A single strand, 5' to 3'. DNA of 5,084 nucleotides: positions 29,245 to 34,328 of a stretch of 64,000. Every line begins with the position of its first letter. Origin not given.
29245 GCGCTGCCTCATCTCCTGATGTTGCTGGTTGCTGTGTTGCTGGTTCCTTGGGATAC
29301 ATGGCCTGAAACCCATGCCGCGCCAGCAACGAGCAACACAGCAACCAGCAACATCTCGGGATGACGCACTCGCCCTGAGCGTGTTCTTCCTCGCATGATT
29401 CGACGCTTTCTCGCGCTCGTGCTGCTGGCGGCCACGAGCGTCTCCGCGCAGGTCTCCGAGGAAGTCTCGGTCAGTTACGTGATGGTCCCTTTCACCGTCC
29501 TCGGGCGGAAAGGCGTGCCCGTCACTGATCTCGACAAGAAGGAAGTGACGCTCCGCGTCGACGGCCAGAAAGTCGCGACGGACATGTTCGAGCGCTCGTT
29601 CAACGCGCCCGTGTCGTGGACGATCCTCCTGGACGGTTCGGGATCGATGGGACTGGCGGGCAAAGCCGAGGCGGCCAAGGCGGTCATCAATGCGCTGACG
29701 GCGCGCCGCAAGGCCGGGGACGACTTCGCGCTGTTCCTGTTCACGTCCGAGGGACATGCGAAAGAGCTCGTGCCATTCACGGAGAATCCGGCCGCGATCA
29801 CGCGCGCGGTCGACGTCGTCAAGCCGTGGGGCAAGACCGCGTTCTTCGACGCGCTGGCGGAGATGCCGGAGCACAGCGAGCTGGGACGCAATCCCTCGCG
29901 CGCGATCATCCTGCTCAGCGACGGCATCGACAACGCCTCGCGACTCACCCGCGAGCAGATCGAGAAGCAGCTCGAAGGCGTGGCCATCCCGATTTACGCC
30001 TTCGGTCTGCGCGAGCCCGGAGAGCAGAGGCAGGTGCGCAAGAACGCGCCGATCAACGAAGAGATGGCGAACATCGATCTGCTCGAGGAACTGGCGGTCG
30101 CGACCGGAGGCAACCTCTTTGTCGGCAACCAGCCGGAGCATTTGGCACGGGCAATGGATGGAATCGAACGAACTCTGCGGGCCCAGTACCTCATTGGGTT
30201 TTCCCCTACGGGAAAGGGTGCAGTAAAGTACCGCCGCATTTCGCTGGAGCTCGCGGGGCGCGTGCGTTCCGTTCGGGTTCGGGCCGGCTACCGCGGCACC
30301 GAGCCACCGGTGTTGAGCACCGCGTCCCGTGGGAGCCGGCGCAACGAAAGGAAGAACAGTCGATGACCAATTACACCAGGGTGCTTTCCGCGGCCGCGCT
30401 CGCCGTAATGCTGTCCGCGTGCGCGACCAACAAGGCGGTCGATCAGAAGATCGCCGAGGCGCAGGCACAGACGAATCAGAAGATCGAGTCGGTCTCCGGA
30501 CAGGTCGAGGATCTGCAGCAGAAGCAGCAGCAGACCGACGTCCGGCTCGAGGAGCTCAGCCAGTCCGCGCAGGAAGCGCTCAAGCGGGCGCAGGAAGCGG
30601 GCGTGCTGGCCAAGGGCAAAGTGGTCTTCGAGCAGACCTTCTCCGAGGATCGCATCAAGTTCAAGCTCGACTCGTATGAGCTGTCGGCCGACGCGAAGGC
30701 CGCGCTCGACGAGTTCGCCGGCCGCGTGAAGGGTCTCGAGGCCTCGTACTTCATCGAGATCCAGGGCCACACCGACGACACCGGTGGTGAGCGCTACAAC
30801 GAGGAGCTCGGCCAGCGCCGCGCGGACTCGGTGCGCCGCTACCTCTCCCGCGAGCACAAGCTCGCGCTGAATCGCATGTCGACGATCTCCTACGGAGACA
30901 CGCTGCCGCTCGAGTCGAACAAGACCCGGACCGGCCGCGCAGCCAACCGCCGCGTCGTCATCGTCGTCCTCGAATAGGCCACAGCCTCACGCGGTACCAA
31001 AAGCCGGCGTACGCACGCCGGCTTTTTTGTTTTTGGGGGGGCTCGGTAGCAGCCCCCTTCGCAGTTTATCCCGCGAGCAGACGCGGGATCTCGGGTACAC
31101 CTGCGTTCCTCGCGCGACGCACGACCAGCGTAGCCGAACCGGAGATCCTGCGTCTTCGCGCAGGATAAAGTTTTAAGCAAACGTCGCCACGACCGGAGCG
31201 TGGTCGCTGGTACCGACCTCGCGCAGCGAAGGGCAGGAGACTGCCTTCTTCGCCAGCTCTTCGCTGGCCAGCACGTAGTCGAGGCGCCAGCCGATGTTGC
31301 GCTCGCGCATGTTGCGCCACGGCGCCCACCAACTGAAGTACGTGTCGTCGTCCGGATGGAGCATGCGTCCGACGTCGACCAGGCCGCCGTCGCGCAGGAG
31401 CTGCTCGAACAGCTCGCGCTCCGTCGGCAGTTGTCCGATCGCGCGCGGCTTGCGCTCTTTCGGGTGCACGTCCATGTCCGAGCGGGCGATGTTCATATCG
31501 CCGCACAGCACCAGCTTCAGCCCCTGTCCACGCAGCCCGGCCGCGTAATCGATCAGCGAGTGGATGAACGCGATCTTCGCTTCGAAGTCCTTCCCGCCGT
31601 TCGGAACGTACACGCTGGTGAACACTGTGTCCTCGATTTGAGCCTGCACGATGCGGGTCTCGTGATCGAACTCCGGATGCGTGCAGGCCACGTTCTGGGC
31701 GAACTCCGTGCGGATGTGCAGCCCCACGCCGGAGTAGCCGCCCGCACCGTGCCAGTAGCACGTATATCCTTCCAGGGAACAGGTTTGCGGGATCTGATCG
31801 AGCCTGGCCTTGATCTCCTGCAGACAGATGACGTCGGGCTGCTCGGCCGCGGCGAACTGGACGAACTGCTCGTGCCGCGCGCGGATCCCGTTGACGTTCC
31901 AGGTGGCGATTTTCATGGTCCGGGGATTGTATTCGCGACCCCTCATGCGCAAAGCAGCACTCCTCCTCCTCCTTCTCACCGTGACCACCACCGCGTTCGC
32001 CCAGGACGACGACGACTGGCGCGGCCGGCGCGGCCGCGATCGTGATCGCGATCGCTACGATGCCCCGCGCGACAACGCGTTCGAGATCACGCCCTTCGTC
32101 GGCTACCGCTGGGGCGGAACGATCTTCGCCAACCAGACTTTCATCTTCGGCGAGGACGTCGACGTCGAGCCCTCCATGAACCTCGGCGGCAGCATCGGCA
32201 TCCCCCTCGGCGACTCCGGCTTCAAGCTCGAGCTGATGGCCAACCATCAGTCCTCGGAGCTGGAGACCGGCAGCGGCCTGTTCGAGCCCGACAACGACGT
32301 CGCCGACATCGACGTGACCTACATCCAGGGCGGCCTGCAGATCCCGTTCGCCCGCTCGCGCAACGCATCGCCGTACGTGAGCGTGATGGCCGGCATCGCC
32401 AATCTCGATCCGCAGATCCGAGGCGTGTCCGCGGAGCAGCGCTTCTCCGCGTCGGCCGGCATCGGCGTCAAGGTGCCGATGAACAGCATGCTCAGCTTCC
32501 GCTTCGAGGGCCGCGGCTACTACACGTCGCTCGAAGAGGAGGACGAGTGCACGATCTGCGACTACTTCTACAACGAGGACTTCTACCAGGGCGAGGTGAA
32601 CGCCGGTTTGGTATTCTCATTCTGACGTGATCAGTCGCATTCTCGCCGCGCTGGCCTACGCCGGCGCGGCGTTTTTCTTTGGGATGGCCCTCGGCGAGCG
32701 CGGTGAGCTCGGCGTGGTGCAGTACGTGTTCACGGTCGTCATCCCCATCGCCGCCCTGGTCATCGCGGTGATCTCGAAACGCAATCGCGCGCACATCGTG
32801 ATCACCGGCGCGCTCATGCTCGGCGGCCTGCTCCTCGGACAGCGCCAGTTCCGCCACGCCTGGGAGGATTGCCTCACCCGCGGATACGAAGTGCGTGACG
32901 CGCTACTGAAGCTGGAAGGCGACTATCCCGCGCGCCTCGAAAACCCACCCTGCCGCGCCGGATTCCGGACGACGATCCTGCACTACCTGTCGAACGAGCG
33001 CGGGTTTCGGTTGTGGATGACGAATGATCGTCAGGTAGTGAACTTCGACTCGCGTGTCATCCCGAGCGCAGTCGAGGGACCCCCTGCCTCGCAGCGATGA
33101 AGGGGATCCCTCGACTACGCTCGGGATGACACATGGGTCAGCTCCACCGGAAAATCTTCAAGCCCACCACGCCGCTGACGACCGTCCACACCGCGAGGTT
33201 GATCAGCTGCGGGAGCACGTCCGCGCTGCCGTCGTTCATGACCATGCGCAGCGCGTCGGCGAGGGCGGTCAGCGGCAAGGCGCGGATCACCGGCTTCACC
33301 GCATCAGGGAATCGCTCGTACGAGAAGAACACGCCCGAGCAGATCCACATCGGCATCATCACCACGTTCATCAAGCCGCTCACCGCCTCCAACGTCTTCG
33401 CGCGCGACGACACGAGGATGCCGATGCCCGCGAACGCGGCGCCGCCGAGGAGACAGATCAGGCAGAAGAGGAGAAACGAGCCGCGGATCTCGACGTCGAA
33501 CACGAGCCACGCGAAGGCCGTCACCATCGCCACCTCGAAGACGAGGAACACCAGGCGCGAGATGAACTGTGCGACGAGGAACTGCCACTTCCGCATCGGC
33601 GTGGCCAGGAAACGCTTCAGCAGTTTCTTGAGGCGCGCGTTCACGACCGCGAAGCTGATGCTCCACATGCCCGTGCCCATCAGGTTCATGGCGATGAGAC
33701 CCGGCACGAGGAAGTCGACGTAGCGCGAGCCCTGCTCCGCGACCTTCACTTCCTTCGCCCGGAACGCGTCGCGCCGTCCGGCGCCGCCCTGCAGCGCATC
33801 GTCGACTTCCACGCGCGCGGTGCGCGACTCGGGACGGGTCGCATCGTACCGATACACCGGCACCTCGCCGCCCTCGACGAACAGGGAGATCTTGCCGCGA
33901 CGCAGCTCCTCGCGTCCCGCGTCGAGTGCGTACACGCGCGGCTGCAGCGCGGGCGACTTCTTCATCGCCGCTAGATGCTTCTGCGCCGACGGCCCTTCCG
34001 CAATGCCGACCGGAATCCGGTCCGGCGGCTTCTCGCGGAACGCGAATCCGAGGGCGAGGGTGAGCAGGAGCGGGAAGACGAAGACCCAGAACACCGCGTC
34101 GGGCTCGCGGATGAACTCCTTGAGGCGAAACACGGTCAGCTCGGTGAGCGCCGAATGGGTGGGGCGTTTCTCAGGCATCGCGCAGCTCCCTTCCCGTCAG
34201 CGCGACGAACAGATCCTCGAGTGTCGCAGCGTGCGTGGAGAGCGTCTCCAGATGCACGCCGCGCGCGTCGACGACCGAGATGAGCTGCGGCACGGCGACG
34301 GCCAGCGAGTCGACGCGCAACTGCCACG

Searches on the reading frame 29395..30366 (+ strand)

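Call 16: search_protein_families(library=pfam, proteins=[window:29395-30366:+], max_evalue=0.001)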
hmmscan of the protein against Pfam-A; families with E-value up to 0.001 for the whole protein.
window:29395-30366:+ (323 aa): 2 families
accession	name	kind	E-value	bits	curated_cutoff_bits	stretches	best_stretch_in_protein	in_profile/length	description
PF13519.12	VWA_2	-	1.3e-11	45.5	27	1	77-177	3-106/107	von Willebrand factor type A domain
PF00092.34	VWA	-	3.1e-07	31.2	23.8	1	77-217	4-150/174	von Willebrand factor type A domain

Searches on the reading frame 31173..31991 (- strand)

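Call 16: search_protein_families(library=pfam, proteins=[window:31173-31991:-], max_evalue=0.001)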
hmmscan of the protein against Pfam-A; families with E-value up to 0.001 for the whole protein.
window:31173-31991:- (272 aa): 2 families
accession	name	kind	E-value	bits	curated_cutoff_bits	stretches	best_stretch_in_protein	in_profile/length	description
PF03372.29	Exo_endo_phos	-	3.9e-29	102.4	24.5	1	29-264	1-225/225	Endonuclease/Exonuclease/phosphatase family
PF14529.12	Exo_endo_phos_2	-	9e-05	22.8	27.4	0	123-173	2-46/117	Endonuclease-reverse transcriptase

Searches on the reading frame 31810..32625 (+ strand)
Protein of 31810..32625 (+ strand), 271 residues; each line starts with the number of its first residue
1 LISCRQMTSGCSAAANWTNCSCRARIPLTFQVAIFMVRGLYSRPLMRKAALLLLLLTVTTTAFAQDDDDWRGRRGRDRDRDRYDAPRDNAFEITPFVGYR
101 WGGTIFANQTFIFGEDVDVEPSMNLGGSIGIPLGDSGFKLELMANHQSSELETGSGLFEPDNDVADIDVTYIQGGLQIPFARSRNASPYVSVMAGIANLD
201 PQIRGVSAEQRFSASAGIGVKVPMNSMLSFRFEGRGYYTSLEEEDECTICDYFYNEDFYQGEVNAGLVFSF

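Call 16: search_protein_families(library=pfam, proteins=[window:31810-32625:+], max_evalue=0.001)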
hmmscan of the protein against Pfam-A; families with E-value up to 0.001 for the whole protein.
window:31810-32625:+ (271 aa): 1 family
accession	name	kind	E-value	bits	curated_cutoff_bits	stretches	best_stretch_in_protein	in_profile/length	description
PF13505.12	OMP_b-brl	-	9.5e-10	39.4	28.7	1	97-271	20-175/175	Outer membrane protein beta-barrel domain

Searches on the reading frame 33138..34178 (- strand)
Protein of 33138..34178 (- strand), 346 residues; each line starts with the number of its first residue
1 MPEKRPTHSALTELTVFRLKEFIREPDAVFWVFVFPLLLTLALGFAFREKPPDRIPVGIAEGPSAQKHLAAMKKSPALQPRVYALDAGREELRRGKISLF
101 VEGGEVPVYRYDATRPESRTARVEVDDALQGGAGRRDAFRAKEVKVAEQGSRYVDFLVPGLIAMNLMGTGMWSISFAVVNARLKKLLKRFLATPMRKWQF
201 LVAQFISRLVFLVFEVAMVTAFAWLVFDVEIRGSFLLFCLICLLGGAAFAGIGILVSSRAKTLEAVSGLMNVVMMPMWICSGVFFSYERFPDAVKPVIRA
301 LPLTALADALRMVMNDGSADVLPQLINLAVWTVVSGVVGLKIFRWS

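Call 16: search_protein_families(library=pfam, proteins=[window:33138-34178:-], max_evalue=0.001)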
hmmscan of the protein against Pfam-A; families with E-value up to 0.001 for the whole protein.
window:33138-34178:- (346 aa): 2 families
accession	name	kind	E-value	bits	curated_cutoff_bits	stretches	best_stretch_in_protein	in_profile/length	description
PF12698.13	ABC2_membrane_3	-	3.1e-30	105.9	31.6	1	29-340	4-346/347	ABC-2 family transporter protein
PF01061.29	ABC2_membrane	-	1.8e-26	93.4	26.9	1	153-314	51-210/211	ABC-2 type transporter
